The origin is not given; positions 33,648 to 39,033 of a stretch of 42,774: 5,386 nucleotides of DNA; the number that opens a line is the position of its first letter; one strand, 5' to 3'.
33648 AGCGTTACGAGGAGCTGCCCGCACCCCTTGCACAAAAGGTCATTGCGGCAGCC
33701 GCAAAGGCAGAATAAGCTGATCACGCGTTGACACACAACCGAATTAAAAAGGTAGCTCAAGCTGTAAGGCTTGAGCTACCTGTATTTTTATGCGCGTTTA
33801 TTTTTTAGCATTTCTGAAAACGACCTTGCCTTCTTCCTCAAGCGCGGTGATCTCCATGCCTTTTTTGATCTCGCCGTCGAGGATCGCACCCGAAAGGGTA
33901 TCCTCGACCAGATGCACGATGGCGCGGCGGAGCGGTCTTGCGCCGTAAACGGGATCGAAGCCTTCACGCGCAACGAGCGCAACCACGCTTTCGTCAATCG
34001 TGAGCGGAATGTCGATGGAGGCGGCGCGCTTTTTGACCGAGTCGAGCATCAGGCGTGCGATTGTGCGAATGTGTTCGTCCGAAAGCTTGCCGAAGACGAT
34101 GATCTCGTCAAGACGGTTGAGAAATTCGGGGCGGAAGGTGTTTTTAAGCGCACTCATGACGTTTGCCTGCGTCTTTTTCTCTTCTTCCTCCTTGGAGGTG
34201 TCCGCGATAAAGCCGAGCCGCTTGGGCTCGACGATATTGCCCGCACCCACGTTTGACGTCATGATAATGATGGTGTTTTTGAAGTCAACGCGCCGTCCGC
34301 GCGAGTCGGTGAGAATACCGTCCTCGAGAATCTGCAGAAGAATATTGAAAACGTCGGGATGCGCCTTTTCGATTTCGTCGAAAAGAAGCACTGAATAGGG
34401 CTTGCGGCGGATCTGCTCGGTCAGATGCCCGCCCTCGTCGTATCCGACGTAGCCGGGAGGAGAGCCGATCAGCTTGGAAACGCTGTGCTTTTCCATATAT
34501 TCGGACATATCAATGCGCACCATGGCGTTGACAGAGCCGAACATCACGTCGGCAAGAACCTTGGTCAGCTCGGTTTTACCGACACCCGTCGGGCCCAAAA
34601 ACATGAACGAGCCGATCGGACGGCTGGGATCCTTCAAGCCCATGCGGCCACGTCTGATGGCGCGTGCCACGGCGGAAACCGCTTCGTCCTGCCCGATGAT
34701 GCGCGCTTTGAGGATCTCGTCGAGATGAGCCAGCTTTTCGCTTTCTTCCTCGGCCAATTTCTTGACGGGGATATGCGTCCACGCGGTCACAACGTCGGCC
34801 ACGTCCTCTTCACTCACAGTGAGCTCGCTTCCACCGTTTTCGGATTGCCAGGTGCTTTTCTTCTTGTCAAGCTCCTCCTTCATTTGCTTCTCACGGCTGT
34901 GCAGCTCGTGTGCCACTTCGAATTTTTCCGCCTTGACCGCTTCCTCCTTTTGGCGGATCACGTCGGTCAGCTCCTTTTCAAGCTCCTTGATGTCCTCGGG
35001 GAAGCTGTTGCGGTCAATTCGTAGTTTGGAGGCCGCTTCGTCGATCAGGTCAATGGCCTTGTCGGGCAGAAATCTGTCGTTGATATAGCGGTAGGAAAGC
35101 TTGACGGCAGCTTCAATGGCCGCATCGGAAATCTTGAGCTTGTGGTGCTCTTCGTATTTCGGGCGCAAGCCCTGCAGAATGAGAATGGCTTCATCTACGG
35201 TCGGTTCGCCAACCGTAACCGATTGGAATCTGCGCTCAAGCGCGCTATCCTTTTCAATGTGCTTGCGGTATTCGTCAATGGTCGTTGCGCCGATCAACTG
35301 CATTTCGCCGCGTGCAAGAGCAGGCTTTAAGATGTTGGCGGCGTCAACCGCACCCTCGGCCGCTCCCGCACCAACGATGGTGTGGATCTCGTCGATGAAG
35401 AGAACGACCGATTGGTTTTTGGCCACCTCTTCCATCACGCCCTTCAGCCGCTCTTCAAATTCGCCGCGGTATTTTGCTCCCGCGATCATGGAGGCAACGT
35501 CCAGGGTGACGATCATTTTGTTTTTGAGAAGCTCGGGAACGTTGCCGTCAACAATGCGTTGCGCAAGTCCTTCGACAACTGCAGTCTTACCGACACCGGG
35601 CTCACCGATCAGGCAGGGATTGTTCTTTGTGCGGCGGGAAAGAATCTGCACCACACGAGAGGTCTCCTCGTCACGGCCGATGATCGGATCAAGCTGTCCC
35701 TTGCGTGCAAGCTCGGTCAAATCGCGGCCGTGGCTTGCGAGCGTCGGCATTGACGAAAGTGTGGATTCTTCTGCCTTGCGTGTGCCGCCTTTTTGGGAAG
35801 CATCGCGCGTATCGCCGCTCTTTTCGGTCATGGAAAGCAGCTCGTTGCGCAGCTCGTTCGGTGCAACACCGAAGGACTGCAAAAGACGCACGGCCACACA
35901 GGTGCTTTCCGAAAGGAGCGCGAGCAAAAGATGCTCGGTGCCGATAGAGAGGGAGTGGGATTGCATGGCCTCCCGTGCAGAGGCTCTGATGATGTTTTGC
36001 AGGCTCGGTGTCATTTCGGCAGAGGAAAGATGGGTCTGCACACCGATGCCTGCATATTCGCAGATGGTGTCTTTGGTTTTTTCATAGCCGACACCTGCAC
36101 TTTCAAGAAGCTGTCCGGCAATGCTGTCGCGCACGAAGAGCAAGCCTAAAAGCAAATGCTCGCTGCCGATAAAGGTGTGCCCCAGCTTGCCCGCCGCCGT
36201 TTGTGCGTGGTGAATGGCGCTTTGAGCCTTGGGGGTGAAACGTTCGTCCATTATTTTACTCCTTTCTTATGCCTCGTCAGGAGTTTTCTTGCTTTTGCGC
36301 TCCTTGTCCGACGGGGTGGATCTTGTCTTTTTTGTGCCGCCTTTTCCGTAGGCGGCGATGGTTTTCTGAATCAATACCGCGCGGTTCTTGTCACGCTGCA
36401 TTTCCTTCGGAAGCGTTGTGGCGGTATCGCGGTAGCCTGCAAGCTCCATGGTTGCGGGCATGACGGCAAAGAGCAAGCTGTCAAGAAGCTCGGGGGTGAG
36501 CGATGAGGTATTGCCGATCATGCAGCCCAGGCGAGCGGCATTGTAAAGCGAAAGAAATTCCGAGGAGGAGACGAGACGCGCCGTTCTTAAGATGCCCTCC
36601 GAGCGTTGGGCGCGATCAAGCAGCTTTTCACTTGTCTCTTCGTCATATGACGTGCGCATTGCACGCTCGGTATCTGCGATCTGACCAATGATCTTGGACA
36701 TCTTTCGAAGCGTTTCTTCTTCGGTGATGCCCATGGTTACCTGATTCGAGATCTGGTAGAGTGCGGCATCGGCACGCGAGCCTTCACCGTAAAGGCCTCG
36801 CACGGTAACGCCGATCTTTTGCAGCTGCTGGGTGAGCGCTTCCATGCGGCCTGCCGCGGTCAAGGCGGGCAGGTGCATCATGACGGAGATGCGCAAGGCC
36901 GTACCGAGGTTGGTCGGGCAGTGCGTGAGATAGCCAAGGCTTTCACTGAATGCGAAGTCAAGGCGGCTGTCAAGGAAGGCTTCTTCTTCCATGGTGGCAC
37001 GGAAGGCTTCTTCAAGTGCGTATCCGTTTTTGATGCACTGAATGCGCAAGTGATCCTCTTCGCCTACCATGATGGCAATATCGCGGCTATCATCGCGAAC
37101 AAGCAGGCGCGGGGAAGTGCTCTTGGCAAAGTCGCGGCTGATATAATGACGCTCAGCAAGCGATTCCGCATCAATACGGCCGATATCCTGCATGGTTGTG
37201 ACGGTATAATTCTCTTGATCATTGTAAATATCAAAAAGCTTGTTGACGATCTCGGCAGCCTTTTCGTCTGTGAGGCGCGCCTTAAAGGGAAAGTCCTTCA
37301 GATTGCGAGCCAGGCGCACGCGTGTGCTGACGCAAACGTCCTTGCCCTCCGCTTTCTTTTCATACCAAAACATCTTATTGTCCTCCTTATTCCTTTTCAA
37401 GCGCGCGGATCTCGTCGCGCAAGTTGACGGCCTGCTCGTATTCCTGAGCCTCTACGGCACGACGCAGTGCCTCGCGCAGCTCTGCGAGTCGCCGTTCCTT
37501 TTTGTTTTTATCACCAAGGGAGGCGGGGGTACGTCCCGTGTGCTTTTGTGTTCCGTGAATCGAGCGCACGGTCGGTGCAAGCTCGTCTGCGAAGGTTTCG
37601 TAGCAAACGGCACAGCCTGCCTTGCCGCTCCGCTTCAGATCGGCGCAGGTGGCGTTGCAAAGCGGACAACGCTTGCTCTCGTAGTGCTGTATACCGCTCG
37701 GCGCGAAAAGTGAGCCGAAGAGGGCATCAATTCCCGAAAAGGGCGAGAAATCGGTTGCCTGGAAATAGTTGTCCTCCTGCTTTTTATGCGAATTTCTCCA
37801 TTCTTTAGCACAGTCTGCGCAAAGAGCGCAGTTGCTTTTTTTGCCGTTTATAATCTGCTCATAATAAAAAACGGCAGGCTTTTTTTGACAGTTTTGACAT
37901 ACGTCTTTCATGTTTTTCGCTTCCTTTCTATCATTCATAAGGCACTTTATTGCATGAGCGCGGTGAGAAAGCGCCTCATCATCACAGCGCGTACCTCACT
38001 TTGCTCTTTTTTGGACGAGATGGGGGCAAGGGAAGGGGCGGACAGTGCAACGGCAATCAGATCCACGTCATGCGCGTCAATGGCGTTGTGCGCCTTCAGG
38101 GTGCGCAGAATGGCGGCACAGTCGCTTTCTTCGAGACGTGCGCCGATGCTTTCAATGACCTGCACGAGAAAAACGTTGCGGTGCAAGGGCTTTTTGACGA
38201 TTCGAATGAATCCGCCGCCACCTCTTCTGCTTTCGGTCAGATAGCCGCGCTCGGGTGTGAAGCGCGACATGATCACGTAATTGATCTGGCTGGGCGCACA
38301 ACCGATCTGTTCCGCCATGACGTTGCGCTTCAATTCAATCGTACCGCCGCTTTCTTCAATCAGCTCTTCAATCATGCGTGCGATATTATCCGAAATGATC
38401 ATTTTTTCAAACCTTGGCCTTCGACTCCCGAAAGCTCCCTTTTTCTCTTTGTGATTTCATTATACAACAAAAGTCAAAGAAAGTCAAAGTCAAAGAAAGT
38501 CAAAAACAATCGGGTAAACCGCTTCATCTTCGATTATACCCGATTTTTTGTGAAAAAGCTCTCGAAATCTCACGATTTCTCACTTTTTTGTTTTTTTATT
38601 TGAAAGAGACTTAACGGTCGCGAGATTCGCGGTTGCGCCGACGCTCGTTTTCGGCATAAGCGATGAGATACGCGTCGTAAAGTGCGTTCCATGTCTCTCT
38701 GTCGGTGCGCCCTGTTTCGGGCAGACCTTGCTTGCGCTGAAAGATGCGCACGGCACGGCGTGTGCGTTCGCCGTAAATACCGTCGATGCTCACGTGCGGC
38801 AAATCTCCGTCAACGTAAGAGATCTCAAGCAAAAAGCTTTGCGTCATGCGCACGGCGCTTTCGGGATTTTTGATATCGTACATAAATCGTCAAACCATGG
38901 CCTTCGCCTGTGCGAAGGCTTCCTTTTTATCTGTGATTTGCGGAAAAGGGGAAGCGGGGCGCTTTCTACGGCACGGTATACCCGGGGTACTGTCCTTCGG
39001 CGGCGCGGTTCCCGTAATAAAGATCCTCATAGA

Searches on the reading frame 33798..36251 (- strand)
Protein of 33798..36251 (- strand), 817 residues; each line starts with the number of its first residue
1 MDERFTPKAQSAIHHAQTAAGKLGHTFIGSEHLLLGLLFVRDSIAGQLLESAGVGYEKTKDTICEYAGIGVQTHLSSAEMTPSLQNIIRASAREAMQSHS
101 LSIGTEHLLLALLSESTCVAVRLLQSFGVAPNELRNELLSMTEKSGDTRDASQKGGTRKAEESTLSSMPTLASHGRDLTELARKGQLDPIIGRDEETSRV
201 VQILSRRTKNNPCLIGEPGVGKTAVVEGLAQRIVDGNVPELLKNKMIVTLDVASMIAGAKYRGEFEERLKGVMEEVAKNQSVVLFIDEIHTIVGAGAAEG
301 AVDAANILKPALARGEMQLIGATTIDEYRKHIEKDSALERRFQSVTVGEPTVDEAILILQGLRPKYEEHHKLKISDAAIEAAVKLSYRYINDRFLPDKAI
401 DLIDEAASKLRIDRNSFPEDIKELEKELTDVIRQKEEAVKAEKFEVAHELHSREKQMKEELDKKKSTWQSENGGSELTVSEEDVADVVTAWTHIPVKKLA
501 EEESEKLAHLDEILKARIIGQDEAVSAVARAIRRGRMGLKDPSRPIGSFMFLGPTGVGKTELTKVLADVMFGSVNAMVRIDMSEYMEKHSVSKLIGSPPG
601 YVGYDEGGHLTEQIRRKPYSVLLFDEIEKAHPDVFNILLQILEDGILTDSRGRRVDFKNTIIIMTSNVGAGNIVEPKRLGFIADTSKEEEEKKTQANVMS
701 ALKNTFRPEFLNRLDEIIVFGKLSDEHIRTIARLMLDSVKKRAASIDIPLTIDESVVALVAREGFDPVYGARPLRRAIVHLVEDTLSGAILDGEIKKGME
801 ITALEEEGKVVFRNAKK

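Call 14: search_protein_families(library=pfam, proteins=[window:33798-36251:-])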
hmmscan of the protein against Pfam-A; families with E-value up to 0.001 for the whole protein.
window:33798-36251:- (817 aa): 19 families
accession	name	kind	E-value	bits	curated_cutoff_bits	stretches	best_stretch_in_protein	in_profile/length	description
PF07724.20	AAA_2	-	4.6e-73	245.2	27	1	544-717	1-166/166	AAA domain (Cdc48 subfamily)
PF17871.7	AAA_lid_9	-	8.6e-35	119.2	22.8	1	352-452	2-102/104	AAA lid domain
PF02861.25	Clp_N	-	1.6e-24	86.2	20.7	2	16-63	1-48/53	Clp amino terminal domain, pathogenicity island component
PF00004.35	AAA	-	1.7e-23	83.9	21.2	2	213-334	2-120/131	ATPase family associated with various cellular activities (AAA)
PF10431.15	ClpB_D2-small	-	7.5e-23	80.8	21.9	1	723-802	1-80/81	C-terminal, D2-small domain, of ClpB protein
PF07728.20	AAA_5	-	4.5e-19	69.3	22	2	549-669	2-124/139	AAA domain (dynein-related subfamily)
PF13191.12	AAA_16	-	2.4e-10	41.6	32.6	1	190-253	2-85/167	AAA ATPase domain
PF13401.12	AAA_22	-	3.2e-09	37.6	27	1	208-314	4-115/130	AAA domain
PF00158.32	Sigma54_activat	-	4.2e-07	30.2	20.2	1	548-667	24-142/168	Sigma-54 interaction domain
PF12775.13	AAA_7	-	3.3e-06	27.2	25.8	0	207-290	31-110/181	P-loop containing dynein motor region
PF01078.27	Mg_chelatase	-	1.6e-05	24.9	20.3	0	549-651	25-139/207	Magnesium chelatase, subunit ChlI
PF13173.12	AAA_14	-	1.7e-05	25.2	27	0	214-295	7-77/129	AAA domain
PF05621.17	TniB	-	2.5e-05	24.3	22.4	0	252-347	91-184/189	Bacterial TniB protein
PF13238.12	AAA_18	-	3.7e-05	24.6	29.4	0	213-289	2-80/128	AAA domain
PF05496.18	RuvB_N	-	5.7e-05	23.4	27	0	543-573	30-60/159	Holliday junction DNA helicase RuvB P-loop domain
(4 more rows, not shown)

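Call 57: find_related_loci(query=window:33801-36251:-, collection=genome_contigs, flank=10000)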
Query window:33801-36251:- (817 aa) in genome_contigs; peptide patterns used: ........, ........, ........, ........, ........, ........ (x = any residue, [..] = any of these).
600 stretches matched a pattern (row limit reached: there are more); 600 encode a relative of the query (tblastn E <= 1e-3); the best 80 are kept; 80 distinct loci.
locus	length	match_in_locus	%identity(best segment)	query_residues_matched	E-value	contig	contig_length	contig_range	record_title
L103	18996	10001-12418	64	1-813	0e+0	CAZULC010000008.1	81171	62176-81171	MAG TPA_asm: uncultured Ruminococcus sp. isolate SRP222994_co1_572 genome assembly, contig: NODE_359_length_81171_cov_9.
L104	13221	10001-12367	58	4-798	0e+0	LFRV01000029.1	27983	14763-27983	MAG: Clostridiales bacterium DTU069 scaffold15984, whole genome shotgun sequence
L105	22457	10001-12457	56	1-817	0e+0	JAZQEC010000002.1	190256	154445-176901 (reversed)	MAG: Clostridia bacterium isolate T1900044635_TS20190101.MAGScoT_cleanbin_000035 SGB_1131_k141_155228, whole genome shot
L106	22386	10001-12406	56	5-814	0e+0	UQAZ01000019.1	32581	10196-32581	uncultured Ruminococcaceae bacterium isolate UMGS98 genome assembly, contig: NODE_385_length_32581_cov_3.803019, whole g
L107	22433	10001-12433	56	5-815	0e+0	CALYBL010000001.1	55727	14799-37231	MAG: uncultured Clostridia bacterium isolate E0_RM__bin169 genome assembly, contig: E0_RM__k127_2301211, whole genome sh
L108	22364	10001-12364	57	5-795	0e+0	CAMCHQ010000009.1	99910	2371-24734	MAG: uncultured Clostridia bacterium isolate ERR1855551_bin.12_metaWRAP_v1.3_MAG genome assembly, contig: ERZ9514774.65,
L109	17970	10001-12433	57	1-812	0e+0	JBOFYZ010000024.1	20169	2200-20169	MAG: Lachnospiraceae bacterium isolate WFFMC_MAG_487 k139_24790_flag=1_multi=8.0000_len=20169, whole genome shotgun sequ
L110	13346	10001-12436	56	3-814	0e+0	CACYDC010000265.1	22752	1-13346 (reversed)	MAG: uncultured Ruminococcus sp. isolate RUG11828 genome assembly, contig: RUG11828_asm_265, whole genome shotgun sequen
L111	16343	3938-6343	55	4-814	0e+0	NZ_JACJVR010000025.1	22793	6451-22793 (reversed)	Cohnella xylanilytica strain DSM 25239 contig_25, whole genome shotgun sequence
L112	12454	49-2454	55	5-812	0e+0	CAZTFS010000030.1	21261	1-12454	MAG TPA_asm: uncultured Eubacteriales bacterium isolate SRP315200_co2_332 genome assembly, contig: NODE_2171_length_2126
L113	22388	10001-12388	55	4-808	0e+0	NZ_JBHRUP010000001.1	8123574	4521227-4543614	Paenibacillus sepulcri strain CCM 7311 contig_1, whole genome shotgun sequence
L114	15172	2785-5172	54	4-808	0e+0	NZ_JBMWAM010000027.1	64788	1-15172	Paenibacillus sp. sgz302251 G2266_scaffold27, whole genome shotgun sequence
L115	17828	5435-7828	54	4-810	0e+0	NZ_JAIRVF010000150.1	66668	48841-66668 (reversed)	MAG: Paenibacillus sp. isolate Fux382_bin13 k119_248365, whole genome shotgun sequence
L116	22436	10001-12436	56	1-812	0e+0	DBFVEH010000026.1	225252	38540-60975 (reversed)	MAG TPA_asm: Eubacteriales bacterium isolate MAG4602 contig26, whole genome shotgun sequence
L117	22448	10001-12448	54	5-817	0e+0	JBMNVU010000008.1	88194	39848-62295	MAG: Acutalibacter sp. isolate SBF912SR2HQ0063 scaffold_1031_c1, whole genome shotgun sequence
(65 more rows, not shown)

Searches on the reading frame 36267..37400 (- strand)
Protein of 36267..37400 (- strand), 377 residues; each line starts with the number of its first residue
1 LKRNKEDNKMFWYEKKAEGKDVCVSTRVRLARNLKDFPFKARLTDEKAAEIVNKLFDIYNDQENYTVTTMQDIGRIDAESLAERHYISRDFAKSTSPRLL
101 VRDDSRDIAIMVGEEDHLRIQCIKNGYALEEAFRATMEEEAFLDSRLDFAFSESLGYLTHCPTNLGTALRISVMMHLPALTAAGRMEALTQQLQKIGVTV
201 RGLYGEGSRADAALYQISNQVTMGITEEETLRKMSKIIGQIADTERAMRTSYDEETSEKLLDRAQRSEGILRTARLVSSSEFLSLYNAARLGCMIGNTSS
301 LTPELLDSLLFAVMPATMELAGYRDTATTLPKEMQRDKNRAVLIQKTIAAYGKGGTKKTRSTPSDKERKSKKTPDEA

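Call 14: search_protein_families(library=pfam, proteins=[window:36267-37400:-])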
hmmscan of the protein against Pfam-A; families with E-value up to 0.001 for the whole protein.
window:36267-37400:- (377 aa): 1 family
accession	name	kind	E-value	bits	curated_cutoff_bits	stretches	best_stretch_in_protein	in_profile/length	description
PF00217.24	ATP-gua_Ptrans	-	6.2e-60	202.5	22.4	1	50-247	4-202/203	ATP:guanido phosphotransferase, C-terminal catalytic domain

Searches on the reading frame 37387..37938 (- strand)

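Call 14: search_protein_families(library=pfam, proteins=[window:37387-37938:-])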
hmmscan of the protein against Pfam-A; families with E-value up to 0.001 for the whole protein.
window:37387-37938:- (183 aa): 1 family
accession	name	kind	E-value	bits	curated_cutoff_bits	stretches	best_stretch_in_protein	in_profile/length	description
PF02151.25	UVR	-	4.6e-07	29.8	21.5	1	148-183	1-36/36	UvrB/uvrC motif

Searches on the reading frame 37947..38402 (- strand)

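Call 14: search_protein_families(library=pfam, proteins=[window:37947-38402:-])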
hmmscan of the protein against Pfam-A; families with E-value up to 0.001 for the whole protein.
window:37947-38402:- (151 aa): 2 families
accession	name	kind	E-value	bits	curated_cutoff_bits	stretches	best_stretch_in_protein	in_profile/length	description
PF05848.17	CtsR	-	7.5e-30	103.1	23.1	1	3-70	2-70/72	CtsR N-terminal HTH domain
PF17727.6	CtsR_C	-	1.2e-09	38.7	23.8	1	78-147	5-72/72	CtsR C-terminal dimerization domain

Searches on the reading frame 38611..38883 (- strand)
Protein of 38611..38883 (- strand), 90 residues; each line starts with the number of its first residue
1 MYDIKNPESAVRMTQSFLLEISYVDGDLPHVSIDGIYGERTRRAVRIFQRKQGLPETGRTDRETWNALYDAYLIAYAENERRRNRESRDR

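Call 14: search_protein_families(library=pfam, proteins=[window:38611-38883:-])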
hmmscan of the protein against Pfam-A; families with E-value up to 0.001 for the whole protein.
window:38611-38883:- (90 aa): 2 families
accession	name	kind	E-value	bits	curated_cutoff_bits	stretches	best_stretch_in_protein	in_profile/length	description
PF01471.23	PG_binding_1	-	2.3e-14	53.7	23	1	9-68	3-57/57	Putative peptidoglycan binding domain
PF09374.15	PG_binding_3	-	0.00068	20.2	24.6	1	10-52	2-40/76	Predicted Peptidoglycan domain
